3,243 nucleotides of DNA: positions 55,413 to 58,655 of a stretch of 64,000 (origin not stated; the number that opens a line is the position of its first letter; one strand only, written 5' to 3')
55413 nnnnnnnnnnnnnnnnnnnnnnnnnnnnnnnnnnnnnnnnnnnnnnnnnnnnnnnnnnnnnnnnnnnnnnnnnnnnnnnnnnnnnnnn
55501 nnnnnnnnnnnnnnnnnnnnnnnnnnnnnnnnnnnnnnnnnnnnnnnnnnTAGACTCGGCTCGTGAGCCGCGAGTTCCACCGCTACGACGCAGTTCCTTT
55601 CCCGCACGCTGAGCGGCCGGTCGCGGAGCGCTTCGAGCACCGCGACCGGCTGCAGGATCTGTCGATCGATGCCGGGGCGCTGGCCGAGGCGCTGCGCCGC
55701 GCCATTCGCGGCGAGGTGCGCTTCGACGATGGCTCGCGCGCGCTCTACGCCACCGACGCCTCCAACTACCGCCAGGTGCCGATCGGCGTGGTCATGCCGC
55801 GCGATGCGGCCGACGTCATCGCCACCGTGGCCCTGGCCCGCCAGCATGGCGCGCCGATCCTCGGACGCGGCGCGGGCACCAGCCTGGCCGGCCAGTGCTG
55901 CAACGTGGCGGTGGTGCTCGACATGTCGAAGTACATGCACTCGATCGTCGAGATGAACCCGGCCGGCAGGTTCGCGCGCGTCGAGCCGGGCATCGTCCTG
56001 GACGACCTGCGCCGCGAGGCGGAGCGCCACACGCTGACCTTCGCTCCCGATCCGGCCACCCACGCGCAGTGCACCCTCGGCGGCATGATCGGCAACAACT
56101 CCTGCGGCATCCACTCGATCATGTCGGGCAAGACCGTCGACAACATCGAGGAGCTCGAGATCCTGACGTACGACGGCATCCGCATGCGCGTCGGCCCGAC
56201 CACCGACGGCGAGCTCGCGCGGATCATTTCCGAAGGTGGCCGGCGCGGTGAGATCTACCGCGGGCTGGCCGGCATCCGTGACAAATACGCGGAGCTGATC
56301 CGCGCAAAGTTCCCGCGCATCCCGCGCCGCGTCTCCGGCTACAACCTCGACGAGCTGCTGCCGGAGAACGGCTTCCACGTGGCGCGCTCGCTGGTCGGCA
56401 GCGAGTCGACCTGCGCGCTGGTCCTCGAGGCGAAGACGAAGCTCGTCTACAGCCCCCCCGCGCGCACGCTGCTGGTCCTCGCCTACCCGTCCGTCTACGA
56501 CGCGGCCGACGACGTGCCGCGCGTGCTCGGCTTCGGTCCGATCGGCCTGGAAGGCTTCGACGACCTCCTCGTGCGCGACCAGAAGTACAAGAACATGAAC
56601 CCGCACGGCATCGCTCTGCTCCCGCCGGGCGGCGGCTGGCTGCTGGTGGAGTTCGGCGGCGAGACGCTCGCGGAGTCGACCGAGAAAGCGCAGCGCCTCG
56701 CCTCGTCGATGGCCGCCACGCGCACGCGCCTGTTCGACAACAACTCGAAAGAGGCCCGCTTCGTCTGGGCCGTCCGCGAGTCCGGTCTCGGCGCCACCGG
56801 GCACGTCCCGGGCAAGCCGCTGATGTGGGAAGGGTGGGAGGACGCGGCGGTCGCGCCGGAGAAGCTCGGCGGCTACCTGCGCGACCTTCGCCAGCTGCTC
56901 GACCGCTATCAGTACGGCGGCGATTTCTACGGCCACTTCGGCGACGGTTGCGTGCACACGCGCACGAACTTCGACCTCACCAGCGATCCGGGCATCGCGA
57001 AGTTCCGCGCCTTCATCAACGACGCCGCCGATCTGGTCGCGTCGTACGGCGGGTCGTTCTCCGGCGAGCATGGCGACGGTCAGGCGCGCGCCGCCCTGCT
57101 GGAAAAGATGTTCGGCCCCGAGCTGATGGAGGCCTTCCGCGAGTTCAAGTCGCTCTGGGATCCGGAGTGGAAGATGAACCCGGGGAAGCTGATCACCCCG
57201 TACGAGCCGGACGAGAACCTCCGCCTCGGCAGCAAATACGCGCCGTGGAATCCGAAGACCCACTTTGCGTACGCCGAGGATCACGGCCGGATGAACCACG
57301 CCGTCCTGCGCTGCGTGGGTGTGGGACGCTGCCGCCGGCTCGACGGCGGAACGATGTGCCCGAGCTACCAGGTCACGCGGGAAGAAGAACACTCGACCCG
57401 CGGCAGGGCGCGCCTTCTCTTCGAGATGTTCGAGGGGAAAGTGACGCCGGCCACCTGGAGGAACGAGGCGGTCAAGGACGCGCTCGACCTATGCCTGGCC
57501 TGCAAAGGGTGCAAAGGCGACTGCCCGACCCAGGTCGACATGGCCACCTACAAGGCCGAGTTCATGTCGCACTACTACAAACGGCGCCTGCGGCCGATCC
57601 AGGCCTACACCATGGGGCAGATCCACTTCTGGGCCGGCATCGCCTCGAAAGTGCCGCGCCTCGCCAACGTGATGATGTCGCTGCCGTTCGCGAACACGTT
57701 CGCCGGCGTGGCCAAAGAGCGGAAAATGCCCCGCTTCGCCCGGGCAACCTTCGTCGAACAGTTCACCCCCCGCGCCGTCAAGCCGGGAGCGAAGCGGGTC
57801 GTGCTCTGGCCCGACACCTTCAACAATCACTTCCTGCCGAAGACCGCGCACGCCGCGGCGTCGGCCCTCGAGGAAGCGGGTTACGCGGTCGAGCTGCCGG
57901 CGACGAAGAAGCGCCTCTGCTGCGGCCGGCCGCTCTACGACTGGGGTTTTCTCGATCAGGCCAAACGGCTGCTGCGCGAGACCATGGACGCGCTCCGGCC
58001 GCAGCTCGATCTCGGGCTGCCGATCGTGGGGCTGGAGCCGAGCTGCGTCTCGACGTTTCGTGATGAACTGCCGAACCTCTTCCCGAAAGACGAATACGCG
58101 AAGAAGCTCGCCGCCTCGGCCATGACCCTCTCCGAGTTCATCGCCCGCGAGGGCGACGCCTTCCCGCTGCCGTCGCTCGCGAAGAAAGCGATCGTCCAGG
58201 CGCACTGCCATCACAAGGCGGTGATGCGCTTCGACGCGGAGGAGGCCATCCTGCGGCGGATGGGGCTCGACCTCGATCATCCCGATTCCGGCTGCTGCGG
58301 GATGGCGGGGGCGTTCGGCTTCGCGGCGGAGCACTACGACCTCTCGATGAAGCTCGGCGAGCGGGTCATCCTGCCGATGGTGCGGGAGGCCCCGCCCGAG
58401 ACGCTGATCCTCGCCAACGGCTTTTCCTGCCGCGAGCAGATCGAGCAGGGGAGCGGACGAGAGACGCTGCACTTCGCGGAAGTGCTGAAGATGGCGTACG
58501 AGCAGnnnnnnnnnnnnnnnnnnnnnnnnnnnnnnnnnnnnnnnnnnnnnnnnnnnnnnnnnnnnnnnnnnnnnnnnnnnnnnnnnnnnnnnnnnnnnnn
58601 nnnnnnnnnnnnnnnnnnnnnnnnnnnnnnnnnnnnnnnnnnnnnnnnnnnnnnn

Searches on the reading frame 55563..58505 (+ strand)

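Call 7: search_protein_families(library=pfam, proteins=[window:55563-58505:+], max_evalue=0.01)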
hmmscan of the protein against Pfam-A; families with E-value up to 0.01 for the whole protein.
window:55563-58505:+ (981 aa): 5 families
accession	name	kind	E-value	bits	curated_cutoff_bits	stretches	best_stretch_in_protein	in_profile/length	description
PF02913.24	FAD-oxidase_C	-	1.2e-41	143.5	21.2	1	298-543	2-248/248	FAD linked oxidases, C-terminal domain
PF01565.28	FAD_binding_4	-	1.6e-36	125.5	26.4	1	73-209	1-137/139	FAD binding domain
PF13183.11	Fer4_8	-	3.5e-08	34.3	27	1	581-658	2-68/68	4Fe-4S dicluster domain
PF13534.11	Fer4_17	-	1.3e-07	32.5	22.2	1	583-659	1-61/61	4Fe-4S dicluster domain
PF02754.22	CCG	-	6.3e-07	29.8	20.6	0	758-832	14-84/85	Cysteine-rich domain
